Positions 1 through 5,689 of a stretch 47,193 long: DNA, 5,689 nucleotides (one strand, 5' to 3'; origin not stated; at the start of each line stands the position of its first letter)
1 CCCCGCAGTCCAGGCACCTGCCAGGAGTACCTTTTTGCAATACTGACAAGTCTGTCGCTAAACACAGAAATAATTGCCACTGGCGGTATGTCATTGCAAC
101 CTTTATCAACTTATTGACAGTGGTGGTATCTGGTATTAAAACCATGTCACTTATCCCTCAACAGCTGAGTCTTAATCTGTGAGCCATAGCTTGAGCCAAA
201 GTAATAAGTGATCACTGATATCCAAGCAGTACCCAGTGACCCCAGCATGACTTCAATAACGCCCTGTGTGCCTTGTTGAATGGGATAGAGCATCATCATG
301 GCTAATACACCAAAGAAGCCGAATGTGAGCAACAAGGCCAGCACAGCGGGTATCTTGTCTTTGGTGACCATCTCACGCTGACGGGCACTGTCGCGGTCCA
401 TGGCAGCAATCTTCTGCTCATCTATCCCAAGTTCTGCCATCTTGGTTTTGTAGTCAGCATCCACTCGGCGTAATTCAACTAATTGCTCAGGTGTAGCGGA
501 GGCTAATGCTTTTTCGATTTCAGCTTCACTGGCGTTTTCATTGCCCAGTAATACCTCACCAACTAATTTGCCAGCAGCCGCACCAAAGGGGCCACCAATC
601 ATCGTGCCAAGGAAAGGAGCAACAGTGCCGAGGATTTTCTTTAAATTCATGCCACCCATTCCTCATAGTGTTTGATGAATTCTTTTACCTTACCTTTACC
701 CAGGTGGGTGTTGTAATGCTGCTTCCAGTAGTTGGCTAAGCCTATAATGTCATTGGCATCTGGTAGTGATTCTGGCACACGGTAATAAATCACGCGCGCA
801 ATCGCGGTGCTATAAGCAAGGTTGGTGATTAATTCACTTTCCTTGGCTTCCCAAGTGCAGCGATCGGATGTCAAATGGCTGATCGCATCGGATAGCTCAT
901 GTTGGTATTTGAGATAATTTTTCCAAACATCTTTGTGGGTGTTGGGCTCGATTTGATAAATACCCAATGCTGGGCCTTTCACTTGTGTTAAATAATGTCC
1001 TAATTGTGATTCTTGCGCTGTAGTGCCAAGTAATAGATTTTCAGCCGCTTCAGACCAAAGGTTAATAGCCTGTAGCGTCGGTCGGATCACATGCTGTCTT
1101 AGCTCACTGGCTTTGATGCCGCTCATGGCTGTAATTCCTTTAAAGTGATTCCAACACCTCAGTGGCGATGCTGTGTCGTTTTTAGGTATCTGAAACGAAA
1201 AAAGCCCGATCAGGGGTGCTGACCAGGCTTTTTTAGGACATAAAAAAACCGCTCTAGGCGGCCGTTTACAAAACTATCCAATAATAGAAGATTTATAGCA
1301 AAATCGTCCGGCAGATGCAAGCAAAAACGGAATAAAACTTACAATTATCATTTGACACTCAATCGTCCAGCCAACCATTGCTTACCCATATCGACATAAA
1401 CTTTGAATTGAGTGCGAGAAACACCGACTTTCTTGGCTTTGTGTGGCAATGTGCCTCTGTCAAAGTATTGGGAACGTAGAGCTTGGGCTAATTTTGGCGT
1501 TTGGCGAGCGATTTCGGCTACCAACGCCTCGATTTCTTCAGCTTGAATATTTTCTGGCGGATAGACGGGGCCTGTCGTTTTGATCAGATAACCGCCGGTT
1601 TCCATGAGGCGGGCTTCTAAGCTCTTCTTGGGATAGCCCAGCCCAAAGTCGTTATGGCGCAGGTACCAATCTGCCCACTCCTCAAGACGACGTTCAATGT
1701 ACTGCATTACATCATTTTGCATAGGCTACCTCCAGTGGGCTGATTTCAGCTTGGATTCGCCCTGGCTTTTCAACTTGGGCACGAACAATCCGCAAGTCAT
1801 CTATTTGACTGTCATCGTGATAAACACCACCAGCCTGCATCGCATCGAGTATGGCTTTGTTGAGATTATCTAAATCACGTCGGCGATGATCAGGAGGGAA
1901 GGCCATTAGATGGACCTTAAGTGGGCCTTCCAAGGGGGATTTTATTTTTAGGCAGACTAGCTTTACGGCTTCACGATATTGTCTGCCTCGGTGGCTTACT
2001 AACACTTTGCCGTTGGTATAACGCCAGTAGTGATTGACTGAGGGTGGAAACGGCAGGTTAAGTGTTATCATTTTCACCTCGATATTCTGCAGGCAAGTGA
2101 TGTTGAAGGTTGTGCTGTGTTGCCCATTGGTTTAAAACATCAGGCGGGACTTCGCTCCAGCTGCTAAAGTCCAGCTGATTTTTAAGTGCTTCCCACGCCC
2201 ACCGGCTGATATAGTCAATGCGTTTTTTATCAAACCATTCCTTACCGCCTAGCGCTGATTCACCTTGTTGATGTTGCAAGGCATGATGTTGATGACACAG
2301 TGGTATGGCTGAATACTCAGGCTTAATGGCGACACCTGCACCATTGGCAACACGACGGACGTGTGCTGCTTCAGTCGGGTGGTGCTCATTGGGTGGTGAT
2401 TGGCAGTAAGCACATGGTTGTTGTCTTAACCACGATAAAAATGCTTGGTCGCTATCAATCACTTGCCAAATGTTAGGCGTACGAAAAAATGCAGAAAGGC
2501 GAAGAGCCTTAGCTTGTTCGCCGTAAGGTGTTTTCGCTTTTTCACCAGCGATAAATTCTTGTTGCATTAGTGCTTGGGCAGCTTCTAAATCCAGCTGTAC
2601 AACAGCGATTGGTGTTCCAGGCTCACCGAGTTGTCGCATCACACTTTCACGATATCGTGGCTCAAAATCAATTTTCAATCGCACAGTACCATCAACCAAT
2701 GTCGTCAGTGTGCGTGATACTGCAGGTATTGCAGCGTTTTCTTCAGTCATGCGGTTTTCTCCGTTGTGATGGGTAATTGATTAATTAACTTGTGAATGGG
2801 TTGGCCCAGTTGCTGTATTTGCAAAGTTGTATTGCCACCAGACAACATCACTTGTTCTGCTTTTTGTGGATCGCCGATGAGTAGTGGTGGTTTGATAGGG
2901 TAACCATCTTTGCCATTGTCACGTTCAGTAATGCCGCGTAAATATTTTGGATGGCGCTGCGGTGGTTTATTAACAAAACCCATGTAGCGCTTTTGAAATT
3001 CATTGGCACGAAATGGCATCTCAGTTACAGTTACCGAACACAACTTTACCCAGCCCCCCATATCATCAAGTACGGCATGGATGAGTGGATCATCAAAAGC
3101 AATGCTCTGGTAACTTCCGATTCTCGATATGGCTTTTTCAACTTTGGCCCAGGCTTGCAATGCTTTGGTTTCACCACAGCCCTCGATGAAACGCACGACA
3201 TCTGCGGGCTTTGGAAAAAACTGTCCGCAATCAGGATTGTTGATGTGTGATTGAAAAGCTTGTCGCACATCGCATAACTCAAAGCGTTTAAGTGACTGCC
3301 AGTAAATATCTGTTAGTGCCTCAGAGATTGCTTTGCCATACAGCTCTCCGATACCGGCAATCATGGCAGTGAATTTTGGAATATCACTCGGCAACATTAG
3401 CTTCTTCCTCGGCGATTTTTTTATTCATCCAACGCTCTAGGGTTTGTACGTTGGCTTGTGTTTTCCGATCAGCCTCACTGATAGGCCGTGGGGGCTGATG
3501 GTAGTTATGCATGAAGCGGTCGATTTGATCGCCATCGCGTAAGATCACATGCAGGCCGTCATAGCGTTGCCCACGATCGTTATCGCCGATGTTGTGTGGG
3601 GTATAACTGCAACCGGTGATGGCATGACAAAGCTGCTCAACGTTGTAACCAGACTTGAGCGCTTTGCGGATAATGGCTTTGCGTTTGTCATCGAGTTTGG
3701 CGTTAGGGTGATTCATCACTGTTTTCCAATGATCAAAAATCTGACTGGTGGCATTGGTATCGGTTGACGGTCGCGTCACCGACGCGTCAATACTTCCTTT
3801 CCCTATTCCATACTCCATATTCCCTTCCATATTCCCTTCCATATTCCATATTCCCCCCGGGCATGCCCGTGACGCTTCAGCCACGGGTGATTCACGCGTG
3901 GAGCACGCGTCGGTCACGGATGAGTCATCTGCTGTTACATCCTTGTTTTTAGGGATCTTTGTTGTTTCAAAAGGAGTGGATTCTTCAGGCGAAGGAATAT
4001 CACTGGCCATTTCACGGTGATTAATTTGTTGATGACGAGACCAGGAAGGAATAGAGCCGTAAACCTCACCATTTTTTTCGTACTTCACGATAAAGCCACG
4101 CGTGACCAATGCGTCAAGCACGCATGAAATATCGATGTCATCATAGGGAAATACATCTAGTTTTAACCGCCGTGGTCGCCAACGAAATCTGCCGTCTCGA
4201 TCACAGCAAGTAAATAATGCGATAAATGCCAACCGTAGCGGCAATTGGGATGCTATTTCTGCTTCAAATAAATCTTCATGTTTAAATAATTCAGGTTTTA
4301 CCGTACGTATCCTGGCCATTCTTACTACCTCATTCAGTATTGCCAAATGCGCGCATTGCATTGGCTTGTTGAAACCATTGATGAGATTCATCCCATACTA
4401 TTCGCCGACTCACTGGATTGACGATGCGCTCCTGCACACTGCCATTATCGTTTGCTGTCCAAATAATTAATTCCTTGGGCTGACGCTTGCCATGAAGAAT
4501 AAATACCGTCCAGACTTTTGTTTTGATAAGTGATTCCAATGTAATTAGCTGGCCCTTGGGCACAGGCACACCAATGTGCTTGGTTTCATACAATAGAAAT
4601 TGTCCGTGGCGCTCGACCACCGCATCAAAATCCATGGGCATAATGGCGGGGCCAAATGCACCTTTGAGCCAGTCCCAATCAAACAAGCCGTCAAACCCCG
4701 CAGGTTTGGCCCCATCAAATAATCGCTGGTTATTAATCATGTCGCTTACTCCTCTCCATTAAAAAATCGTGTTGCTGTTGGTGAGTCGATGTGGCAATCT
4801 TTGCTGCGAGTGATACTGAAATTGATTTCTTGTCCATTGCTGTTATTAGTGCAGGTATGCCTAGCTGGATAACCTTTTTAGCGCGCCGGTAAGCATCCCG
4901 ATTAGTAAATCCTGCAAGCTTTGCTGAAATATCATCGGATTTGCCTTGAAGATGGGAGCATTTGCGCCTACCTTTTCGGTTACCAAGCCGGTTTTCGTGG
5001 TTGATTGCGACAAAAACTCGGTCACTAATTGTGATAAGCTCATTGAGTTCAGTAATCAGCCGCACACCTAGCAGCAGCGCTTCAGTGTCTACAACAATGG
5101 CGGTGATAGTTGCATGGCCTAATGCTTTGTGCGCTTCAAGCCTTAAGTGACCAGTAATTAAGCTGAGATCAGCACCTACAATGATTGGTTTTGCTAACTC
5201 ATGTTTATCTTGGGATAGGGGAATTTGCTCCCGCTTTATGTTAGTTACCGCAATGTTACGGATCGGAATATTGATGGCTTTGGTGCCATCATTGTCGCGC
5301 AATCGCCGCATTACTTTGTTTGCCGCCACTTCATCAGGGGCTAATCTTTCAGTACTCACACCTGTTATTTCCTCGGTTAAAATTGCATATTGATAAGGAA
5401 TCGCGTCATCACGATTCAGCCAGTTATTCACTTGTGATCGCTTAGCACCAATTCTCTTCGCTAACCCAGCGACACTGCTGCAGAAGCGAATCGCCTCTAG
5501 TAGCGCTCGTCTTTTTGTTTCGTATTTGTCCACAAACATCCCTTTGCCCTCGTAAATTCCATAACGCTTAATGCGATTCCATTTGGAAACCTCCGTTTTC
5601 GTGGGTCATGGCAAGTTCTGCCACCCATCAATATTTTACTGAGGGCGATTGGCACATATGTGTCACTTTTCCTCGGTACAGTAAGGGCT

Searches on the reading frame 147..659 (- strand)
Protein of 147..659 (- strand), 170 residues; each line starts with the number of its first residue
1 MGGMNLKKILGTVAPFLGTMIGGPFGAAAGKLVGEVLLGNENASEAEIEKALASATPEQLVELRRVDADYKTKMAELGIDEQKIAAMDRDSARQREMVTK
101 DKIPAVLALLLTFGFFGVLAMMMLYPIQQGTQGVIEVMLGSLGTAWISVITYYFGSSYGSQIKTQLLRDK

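Call 9: search_protein_families(library=pfam, proteins=[window:147-659:-], max_evalue=0.01)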
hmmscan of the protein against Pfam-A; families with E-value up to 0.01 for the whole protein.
window:147-659:- (170 aa): 1 family
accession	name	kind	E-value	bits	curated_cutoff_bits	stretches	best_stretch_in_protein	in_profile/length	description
PF12128.14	DUF3584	-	0.0026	15.8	31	1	36-91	722-777/1191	Protein of unknown function (DUF3584)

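Call 49: search_protein_families(library=phrogs, proteins=[window:147-659:-], max_evalue=0.001)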
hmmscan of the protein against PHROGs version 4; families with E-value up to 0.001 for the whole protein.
window:147-659:- (170 aa): 2 families
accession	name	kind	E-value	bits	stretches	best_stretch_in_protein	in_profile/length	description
phrog_1544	-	unknown function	3.7e-25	89.8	1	6-164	6-189/200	-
phrog_9990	-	unknown function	2.8e-05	25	1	99-165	2-68/72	-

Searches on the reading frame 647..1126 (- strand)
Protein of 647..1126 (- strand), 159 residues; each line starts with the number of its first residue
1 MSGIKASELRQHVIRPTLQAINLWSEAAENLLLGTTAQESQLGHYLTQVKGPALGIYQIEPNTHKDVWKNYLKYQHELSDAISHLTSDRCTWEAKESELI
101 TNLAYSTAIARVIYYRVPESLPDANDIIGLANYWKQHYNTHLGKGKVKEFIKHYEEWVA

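Call 9: search_protein_families(library=pfam, proteins=[window:647-1126:-], max_evalue=0.01)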
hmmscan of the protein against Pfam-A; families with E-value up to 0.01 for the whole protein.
window:647-1126:- (159 aa): 0 families

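Call 49: search_protein_families(library=phrogs, proteins=[window:647-1126:-], max_evalue=0.001)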
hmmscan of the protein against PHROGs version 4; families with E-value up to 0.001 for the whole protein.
window:647-1126:- (159 aa): 1 family
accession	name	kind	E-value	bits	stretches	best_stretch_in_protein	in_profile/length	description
phrog_3108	-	unknown function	4.8e-45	154.1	1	5-158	2-156/160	-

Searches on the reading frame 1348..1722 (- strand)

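Call 9: search_protein_families(library=pfam, proteins=[window:1348-1722:-], max_evalue=0.01)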
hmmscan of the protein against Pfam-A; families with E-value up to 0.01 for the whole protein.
window:1348-1722:- (124 aa): 0 families

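Call 49: search_protein_families(library=phrogs, proteins=[window:1348-1722:-], max_evalue=0.001)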
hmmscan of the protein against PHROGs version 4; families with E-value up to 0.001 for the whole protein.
window:1348-1722:- (124 aa): 3 families
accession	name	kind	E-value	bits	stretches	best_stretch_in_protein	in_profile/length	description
phrog_79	-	transcription regulation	1.4e-07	32.3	1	2-122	15-138/156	anti-termination protein Q-like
phrog_5285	-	unknown function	7.2e-05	24.1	1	7-123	4-124/127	-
phrog_4300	-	unknown function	0.0006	21.1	0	6-112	2-123/168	-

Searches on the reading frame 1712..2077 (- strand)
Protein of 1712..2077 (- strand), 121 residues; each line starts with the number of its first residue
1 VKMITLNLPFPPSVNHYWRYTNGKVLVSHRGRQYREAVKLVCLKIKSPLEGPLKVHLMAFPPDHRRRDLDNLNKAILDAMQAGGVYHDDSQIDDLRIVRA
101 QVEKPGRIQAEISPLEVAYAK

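Call 6: search_protein_families(library=phrogs, proteins=[window:1712-2077:-], max_evalue=0.001)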
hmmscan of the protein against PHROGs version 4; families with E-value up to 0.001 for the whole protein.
window:1712-2077:- (121 aa): 6 families
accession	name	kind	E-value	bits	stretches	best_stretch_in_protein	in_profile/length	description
phrog_34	-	DNA, RNA and nucleotide metabolism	1.6e-42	146.9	1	1-117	72-196/259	RusA-like Holliday junction resolvase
phrog_1532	-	unknown function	1.4e-23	83.4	1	47-117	4-74/80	-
phrog_140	-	DNA, RNA and nucleotide metabolism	3.8e-12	47.3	1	24-114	61-167/219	RusA-like Holliday junction resolvase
phrog_1682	-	DNA, RNA and nucleotide metabolism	9.4e-09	36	1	11-116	37-146/387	RusA-like Holliday junction resolvase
phrog_11573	-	unknown function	1.4e-06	29.6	1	11-104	9-93/110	-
phrog_3055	-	DNA, RNA and nucleotide metabolism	0.00059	20.3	1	60-103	155-199/233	RusA-like Holliday junction resolvase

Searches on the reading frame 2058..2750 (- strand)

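Call 6: search_protein_families(library=phrogs, proteins=[window:2058-2750:-], max_evalue=0.001)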
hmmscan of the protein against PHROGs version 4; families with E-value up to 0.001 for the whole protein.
window:2058-2750:- (230 aa): 3 families
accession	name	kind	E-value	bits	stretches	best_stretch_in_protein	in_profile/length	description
phrog_1588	-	unknown function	8.4e-10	39.6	1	100-176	26-99/132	-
phrog_96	-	DNA, RNA and nucleotide metabolism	7.6e-09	36.3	2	81-222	59-182/334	HNH endonuclease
phrog_131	-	DNA, RNA and nucleotide metabolism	2e-05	25.8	1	102-184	32-118/131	HNH endonuclease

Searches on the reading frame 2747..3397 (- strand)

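Call 6: search_protein_families(library=phrogs, proteins=[window:2747-3397:-], max_evalue=0.001)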
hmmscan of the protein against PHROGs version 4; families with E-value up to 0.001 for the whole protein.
window:2747-3397:- (216 aa): 3 families
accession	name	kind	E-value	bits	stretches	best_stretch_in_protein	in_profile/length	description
phrog_10105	-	unknown function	5.1e-69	232.9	1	1-193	1-193/210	-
phrog_9804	-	unknown function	1.1e-07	32.8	1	26-139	30-148/214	-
phrog_6028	-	unknown function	0.00011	22.8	1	3-85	4-84/265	-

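Call 9: search_protein_families(library=pfam, proteins=[window:2747-3397:-], max_evalue=0.01)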
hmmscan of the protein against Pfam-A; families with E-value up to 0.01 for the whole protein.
window:2747-3397:- (216 aa): 1 family
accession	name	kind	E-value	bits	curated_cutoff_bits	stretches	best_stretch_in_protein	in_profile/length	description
PF20081.4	DUF6475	-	1.7e-30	105.7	28.5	1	99-187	1-90/90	Domain of unknown function (DUF6475)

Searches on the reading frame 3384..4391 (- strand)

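Call 6: search_protein_families(library=phrogs, proteins=[window:3384-4391:-], max_evalue=0.001)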
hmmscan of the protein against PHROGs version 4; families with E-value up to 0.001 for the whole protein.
window:3384-4391:- (335 aa): 10 families
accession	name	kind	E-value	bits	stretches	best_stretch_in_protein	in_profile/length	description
phrog_16167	-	DNA, RNA and nucleotide metabolism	6.6e-77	260.3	1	25-325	1-298/315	replication initiation protein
phrog_1408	-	DNA, RNA and nucleotide metabolism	4.7e-24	86.4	1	25-168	1-146/302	replication initiation protein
phrog_12556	-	DNA, RNA and nucleotide metabolism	2.9e-22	80.6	1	25-155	1-126/347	replication initiation protein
phrog_17247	-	unknown function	1.2e-20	75.1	1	25-151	1-121/295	-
phrog_2149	-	DNA, RNA and nucleotide metabolism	3.6e-16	60.8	1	26-151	1-129/289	replication initiation protein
phrog_5810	-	DNA, RNA and nucleotide metabolism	4.5e-13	50.4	1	40-211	5-152/268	replication initiation protein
phrog_18020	-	DNA, RNA and nucleotide metabolism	2.9e-09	38.1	1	213-318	138-239/248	replication initiation O-like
phrog_21472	-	unknown function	3.1e-08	34.6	1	210-304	180-263/299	-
phrog_8130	-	unknown function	7.5e-08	32.8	1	20-106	6-88/434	-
phrog_5718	-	DNA, RNA and nucleotide metabolism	1.9e-07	31.4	1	25-128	1-106/394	HNH endonuclease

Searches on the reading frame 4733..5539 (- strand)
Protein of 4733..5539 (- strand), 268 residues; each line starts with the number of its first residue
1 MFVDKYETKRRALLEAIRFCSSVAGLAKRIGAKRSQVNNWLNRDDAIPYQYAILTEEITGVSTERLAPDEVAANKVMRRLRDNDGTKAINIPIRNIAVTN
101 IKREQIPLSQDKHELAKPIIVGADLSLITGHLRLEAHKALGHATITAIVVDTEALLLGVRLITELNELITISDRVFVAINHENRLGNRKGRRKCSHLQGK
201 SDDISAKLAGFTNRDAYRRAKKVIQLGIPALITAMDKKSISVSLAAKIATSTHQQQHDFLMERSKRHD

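Call 4: search_protein_families(library=pfam, proteins=[window:4733-5539:-], max_evalue=0.01)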
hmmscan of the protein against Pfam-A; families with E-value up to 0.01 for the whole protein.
window:4733-5539:- (268 aa): 1 family
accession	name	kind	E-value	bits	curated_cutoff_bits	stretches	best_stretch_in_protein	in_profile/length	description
PF15943.11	YdaS_toxin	-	2.8e-06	27.5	30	1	15-69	3-59/65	Bacterial toxin YdaS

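Call 6: search_protein_families(library=phrogs, proteins=[window:4733-5539:-], max_evalue=0.001)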
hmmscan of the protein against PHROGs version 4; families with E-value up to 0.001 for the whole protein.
window:4733-5539:- (268 aa): 6 families
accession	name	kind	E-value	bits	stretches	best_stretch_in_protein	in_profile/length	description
phrog_12047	-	DNA, RNA and nucleotide metabolism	3.5e-09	37.6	1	115-243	33-178/301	ParB-like partition nuclease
phrog_4715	-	DNA, RNA and nucleotide metabolism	1.6e-07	31.1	1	126-262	198-342/630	ParB-like partition protein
phrog_35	-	transcription regulation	2.6e-05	25.4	1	9-71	74-137/181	transcriptional repressor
phrog_15396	-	DNA, RNA and nucleotide metabolism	4.9e-05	24.3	1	105-152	29-76/258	ParB-like partition nuclease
phrog_4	-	transcription regulation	0.00043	20.4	1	24-92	151-205/400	transcriptional repressor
phrog_620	-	DNA, RNA and nucleotide metabolism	0.00076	20.6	0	116-151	45-80/217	ParB-like partition protein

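Call 59: search_protein_families(library=ncbifam, proteins=[window:4733-5539:-], max_evalue=1)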
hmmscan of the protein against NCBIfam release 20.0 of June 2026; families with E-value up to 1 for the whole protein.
window:4733-5539:- (268 aa): 1 family
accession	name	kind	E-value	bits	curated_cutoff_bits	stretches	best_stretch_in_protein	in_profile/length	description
TIGR00180.1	parB_part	domain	0.018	14.8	58.45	1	112-154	38-86/186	ParB/RepB/Spo0J family partition protein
